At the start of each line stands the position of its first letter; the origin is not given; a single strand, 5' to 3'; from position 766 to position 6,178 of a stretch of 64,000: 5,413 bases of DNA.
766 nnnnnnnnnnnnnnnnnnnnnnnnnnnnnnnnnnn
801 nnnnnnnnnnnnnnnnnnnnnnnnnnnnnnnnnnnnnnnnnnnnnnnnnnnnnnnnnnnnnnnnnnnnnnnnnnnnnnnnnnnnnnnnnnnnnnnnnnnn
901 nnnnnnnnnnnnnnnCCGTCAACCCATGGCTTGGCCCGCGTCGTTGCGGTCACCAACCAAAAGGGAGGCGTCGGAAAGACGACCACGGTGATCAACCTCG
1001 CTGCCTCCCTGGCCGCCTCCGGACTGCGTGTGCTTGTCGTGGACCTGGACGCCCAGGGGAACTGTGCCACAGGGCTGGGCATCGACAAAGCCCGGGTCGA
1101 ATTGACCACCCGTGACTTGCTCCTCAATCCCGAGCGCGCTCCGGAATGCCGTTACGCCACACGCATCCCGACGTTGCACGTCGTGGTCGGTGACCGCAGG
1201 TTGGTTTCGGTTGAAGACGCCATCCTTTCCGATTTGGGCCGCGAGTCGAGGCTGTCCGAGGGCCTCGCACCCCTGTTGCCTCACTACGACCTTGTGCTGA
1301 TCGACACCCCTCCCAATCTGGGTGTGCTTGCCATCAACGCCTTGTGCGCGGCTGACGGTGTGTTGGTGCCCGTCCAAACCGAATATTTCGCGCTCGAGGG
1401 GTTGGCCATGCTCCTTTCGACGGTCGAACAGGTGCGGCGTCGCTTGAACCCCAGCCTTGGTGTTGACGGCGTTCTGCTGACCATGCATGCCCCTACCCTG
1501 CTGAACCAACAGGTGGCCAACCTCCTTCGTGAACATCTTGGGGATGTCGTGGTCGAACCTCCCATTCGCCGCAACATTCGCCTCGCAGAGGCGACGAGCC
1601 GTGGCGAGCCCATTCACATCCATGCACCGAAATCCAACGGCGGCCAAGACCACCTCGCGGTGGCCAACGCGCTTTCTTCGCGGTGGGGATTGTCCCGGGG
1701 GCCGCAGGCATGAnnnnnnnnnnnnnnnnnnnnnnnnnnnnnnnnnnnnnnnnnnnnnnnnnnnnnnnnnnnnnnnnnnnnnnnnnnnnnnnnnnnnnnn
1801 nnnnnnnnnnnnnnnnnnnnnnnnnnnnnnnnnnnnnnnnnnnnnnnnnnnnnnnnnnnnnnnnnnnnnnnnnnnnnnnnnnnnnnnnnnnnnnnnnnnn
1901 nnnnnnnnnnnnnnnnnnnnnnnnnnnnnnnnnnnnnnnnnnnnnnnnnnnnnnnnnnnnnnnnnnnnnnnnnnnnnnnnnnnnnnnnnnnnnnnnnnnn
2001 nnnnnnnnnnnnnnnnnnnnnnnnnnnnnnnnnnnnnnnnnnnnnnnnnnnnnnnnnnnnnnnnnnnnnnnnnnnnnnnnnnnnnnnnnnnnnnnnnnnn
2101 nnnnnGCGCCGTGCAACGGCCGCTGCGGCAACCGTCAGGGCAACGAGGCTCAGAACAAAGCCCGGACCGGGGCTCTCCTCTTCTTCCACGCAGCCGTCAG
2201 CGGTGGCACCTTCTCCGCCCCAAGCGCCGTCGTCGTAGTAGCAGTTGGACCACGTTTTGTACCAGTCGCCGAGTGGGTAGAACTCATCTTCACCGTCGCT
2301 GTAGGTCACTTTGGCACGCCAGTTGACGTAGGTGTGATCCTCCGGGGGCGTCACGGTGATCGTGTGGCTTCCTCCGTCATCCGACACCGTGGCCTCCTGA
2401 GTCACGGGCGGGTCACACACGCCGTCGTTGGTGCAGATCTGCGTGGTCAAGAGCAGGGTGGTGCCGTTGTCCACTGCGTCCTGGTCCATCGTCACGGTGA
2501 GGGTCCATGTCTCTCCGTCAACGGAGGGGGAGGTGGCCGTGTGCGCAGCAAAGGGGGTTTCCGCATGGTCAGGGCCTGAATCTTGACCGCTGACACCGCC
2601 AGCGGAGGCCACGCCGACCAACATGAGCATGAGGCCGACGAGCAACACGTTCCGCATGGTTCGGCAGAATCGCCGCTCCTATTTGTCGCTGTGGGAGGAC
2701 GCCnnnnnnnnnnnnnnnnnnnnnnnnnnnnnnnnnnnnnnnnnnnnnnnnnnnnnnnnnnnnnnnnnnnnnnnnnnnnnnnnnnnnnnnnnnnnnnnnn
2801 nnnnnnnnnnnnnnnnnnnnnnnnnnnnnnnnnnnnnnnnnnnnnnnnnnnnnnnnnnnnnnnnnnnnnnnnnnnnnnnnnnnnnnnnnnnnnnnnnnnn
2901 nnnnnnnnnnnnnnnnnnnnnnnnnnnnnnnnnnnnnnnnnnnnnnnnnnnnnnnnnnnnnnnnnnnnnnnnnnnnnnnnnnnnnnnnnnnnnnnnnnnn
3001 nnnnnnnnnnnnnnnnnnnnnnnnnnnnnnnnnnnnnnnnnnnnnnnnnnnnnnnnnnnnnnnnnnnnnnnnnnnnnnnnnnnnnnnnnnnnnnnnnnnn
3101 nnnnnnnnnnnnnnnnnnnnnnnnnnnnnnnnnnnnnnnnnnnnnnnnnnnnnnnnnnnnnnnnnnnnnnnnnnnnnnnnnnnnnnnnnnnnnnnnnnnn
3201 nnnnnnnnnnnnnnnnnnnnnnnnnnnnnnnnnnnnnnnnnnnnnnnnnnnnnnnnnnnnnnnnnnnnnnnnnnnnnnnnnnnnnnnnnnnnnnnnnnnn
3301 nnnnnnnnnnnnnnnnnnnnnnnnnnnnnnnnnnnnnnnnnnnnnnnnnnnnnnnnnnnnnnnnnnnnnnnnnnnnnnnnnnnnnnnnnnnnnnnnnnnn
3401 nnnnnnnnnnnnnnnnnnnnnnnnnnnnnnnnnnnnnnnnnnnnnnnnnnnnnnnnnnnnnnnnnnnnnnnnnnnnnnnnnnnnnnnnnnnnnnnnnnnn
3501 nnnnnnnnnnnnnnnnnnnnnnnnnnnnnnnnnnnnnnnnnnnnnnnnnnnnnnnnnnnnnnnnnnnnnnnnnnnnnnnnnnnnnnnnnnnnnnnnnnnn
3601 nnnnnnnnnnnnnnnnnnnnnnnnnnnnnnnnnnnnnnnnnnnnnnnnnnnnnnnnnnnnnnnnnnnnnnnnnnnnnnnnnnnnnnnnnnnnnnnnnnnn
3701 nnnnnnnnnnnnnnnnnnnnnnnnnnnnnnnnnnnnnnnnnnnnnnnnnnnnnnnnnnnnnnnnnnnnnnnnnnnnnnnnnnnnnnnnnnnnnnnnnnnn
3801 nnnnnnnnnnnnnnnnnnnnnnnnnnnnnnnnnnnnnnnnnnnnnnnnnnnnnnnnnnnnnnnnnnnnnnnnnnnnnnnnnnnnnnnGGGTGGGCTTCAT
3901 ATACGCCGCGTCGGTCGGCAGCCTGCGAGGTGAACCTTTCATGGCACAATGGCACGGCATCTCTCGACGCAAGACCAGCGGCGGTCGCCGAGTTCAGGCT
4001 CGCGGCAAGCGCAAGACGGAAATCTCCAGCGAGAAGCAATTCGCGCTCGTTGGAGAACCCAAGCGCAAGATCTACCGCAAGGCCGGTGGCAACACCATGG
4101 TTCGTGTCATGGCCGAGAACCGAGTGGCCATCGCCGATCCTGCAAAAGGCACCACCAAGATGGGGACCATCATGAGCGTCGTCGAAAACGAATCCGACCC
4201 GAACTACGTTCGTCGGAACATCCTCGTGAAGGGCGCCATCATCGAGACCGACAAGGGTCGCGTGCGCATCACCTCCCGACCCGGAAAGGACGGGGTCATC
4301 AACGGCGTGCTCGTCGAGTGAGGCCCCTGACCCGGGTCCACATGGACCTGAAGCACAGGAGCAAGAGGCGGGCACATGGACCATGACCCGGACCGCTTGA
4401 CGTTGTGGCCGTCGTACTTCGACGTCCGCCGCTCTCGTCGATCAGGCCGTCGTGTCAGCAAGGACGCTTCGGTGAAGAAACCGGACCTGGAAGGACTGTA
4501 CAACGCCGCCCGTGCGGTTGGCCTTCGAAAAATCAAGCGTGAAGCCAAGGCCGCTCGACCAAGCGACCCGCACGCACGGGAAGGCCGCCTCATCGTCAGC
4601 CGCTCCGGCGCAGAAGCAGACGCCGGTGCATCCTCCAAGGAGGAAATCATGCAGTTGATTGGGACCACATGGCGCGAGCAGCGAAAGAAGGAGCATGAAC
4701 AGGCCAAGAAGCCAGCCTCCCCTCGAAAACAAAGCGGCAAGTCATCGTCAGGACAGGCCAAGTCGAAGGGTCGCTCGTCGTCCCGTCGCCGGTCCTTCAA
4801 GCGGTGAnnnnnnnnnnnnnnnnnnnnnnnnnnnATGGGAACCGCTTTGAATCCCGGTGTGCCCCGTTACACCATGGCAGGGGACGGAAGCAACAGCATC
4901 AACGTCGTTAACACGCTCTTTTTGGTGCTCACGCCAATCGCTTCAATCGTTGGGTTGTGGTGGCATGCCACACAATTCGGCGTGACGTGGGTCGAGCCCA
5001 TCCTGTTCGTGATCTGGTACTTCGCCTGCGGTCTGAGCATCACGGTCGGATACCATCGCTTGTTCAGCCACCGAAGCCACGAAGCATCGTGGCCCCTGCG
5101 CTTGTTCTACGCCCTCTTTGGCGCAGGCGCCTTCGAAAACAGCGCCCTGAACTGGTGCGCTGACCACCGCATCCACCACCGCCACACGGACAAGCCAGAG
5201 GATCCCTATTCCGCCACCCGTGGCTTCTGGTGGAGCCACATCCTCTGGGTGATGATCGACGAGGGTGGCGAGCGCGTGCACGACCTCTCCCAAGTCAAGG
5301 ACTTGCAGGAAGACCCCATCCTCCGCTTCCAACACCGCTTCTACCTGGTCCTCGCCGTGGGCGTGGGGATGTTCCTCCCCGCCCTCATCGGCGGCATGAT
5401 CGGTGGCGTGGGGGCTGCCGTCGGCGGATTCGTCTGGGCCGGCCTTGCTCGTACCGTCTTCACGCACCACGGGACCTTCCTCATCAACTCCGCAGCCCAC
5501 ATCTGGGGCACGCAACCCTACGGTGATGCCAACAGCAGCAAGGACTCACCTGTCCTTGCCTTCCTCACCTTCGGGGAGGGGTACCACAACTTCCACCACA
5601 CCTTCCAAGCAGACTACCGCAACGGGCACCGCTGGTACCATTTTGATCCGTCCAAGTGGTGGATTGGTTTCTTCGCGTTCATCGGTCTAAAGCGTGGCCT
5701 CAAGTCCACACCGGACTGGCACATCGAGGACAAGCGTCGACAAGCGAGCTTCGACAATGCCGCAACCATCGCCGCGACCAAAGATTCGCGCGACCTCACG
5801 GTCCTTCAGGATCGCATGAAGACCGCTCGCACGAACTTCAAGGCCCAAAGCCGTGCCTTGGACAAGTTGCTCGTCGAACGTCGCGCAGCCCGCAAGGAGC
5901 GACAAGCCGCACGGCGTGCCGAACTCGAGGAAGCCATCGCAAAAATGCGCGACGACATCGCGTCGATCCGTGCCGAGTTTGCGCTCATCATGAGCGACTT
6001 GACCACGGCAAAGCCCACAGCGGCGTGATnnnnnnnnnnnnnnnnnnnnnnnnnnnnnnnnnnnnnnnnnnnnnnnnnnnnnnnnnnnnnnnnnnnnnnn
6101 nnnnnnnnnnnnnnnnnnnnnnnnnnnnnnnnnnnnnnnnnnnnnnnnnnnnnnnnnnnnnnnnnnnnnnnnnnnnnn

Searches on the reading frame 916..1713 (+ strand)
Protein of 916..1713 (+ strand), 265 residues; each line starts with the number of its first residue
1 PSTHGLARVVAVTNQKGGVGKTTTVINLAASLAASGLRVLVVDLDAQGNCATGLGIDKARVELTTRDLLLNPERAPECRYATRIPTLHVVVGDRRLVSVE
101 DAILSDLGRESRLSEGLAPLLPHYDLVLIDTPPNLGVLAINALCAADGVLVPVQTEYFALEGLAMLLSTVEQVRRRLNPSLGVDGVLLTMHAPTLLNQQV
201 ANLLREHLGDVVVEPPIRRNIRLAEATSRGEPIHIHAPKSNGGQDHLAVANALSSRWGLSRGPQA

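Call 71: search_protein_families(library=pfam, proteins=[window:916-1713:+], max_evalue=0.01)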
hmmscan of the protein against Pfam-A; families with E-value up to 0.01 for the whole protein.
window:916-1713:+ (265 aa): 10 families
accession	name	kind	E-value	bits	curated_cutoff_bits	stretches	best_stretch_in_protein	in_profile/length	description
PF13614.12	AAA_31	-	5.9e-55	186.4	27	1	8-182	2-176/177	AAA domain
PF01656.29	CbiA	-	4.2e-25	88.6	25.4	1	10-233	1-125/125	CobQ/CobB/MinD/ParA nucleotide binding domain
PF09140.17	MipZ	-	3.1e-12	46.8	20.7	1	9-174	2-150/262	ATPase MipZ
PF10609.15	ParA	-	1.6e-10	41.3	27.1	1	7-64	3-61/246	NUBPL iron-transfer P-loop NTPase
PF06564.18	CBP_BcsQ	-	9.4e-07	29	21.3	1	9-158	3-150/234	Cellulose biosynthesis protein BcsQ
PF00142.24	Fer4_NifH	-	3.8e-05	23.7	25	1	15-48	7-40/271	4Fe-4S iron sulfur cluster binding proteins, NifH/frxC family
PF02374.21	ArsA_ATPase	-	0.00028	20.6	24.3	1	15-46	8-39/305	Anion-transporting ATPase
PF03308.22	MeaB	-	0.0017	17.8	23.1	1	4-62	30-88/273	Methylmalonyl Co-A mutase-associated GTPase MeaB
PF02606.20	LpxK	-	0.0022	17.6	27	1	8-42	36-71/328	Tetraacyldisaccharide-1-P 4'-kinase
PF07015.17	VirC1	-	0.0027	17.5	24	1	9-45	3-39/231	VirC1 protein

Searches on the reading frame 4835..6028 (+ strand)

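Call 84: search_protein_families(library=pfam, proteins=[window:4835-6028:+], max_evalue=0.00001)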
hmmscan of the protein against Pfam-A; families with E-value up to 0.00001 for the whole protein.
window:4835-6028:+ (397 aa): 1 family
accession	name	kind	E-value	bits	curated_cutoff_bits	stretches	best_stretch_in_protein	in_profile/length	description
PF00487.30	FA_desaturase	-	3.8e-17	63.3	29.7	1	58-271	6-232/253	Fatty acid desaturase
